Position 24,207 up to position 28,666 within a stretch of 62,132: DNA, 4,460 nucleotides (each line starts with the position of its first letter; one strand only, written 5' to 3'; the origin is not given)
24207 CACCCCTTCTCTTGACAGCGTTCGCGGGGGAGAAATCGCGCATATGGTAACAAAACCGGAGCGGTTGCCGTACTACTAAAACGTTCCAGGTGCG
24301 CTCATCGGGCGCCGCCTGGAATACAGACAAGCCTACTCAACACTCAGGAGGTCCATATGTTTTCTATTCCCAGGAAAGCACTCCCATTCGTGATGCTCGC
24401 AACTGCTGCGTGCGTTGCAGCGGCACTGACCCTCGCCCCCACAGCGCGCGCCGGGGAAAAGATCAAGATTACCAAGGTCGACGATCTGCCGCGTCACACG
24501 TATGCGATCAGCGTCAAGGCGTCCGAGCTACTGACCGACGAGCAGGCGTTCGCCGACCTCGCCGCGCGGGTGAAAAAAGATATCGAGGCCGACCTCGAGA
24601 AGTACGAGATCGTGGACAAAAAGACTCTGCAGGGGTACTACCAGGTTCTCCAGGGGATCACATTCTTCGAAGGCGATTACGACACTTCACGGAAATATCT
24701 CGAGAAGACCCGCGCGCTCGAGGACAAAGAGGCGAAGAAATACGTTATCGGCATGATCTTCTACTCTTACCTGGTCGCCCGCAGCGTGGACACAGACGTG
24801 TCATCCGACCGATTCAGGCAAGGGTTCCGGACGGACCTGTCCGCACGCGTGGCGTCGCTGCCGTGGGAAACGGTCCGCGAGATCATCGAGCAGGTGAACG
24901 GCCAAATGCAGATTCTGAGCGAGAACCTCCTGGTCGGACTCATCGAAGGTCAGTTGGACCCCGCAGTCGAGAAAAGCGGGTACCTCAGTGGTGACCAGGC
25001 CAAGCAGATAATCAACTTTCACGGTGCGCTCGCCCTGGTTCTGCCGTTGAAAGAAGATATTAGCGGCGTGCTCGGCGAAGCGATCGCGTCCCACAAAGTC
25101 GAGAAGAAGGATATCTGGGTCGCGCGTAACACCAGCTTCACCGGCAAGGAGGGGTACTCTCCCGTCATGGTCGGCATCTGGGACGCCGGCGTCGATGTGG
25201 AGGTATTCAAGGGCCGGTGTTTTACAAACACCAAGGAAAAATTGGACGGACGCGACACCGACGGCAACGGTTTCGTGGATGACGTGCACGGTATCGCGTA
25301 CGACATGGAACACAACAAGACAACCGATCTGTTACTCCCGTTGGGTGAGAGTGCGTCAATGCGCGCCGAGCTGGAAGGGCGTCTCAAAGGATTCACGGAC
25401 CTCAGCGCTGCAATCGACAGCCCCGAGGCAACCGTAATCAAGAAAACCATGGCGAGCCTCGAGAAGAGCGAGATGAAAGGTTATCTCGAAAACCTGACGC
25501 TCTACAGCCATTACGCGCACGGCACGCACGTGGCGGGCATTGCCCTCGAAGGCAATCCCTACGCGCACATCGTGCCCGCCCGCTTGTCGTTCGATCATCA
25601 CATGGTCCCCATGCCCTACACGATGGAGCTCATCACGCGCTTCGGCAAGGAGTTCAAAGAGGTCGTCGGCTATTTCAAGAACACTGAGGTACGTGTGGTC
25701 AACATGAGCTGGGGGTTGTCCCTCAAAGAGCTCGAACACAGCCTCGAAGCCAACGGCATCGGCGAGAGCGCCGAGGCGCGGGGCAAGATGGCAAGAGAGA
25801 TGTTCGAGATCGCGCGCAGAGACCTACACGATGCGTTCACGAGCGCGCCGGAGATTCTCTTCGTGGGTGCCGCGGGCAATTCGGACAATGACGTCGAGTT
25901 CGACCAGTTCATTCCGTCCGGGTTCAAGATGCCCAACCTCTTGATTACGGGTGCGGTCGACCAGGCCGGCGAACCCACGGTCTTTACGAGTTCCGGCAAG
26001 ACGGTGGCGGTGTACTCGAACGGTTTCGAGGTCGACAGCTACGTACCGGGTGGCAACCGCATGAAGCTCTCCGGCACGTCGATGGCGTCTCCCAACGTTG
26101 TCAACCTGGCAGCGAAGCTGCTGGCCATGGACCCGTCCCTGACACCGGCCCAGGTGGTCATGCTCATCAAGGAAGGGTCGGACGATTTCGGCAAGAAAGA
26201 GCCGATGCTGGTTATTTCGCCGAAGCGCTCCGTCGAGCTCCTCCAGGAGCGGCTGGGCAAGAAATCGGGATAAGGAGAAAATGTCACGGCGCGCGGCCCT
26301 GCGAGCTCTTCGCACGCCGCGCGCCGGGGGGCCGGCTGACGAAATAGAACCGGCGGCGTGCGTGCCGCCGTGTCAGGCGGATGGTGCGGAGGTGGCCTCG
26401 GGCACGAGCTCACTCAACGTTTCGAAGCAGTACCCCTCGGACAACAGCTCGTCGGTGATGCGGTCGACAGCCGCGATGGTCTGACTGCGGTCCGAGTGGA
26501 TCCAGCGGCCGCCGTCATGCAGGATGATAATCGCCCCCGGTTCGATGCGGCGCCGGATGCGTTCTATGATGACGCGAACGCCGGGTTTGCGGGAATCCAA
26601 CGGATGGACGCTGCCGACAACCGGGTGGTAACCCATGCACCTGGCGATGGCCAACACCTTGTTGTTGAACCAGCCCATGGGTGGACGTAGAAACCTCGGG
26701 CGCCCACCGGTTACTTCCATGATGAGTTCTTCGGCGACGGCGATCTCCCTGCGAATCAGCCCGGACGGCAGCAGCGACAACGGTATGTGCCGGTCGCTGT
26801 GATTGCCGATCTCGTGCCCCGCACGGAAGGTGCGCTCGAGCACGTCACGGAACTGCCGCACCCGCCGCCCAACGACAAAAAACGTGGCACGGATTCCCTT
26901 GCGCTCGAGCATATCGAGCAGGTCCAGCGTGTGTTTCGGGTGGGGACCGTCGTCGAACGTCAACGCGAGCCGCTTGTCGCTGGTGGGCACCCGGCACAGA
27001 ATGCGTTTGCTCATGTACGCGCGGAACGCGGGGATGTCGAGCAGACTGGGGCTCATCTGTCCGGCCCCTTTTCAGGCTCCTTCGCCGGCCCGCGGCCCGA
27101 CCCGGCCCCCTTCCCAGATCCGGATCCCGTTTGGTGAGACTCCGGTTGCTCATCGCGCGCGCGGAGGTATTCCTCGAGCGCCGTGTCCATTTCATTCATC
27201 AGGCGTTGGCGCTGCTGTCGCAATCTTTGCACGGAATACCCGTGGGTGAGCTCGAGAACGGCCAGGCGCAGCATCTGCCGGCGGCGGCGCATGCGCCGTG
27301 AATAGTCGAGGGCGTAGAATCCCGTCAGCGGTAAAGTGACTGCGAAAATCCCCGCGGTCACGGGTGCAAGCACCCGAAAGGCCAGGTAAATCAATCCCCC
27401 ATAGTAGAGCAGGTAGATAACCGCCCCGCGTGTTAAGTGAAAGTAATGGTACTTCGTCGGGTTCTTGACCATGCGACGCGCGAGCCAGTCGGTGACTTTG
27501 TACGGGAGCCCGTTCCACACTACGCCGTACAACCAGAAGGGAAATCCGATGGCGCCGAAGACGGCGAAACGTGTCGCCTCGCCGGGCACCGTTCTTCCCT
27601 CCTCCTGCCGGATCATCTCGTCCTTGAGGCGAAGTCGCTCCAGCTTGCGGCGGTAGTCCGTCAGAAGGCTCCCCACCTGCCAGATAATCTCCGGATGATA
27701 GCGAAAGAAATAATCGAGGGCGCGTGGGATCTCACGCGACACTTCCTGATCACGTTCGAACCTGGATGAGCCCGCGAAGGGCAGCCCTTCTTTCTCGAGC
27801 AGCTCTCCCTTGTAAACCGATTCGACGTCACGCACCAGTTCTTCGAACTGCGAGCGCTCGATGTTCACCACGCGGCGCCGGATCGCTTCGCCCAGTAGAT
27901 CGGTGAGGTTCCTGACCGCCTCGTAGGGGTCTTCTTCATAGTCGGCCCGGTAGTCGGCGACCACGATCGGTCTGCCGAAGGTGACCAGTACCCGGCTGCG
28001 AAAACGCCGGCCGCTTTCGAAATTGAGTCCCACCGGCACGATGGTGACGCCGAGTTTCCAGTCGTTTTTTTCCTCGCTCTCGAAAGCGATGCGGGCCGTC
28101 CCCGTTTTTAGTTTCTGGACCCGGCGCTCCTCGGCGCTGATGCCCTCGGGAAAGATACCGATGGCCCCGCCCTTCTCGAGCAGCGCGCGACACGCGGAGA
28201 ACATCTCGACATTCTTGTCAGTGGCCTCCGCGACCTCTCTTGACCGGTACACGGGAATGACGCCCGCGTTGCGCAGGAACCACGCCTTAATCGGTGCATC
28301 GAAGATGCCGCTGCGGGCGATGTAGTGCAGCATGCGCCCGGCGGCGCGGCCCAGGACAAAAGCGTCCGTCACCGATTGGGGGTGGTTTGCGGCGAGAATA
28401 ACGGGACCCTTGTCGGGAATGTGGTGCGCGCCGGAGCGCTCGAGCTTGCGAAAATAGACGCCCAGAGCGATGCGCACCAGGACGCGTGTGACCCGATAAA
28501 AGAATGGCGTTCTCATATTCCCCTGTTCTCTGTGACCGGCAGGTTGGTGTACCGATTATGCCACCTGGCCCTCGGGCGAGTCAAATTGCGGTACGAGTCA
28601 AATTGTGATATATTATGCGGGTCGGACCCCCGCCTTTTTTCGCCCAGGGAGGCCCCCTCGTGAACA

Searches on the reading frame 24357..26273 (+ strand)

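Call 40: search_protein_families(library=pfam, proteins=[window:24357-26273:+], max_evalue=0.00001)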
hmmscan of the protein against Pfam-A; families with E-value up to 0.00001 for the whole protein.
window:24357-26273:+ (638 aa): 1 family
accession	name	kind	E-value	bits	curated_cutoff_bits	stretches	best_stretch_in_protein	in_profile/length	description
PF00082.27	Peptidase_S8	-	5.9e-23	82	21.8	1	270-606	4-271/288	Subtilase family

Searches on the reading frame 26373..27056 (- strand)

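Call 40: search_protein_families(library=pfam, proteins=[window:26373-27056:-], max_evalue=0.00001)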
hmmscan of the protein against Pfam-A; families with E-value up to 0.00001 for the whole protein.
window:26373-27056:- (227 aa): 1 family
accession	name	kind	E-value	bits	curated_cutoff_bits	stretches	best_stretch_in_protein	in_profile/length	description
PF01522.26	Polysacc_deac_1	-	4.6e-32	111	23.1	1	23-145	2-123/124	Polysaccharide deacetylase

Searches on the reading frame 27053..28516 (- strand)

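Call 40: search_protein_families(library=pfam, proteins=[window:27053-28516:-], max_evalue=0.00001)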
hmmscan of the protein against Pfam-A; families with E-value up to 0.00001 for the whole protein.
window:27053-28516:- (487 aa): 1 family
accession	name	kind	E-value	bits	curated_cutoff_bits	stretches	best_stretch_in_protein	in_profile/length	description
PF01553.26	Acyltransferase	-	1e-20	74.3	23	1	27-164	4-131/132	Acyltransferase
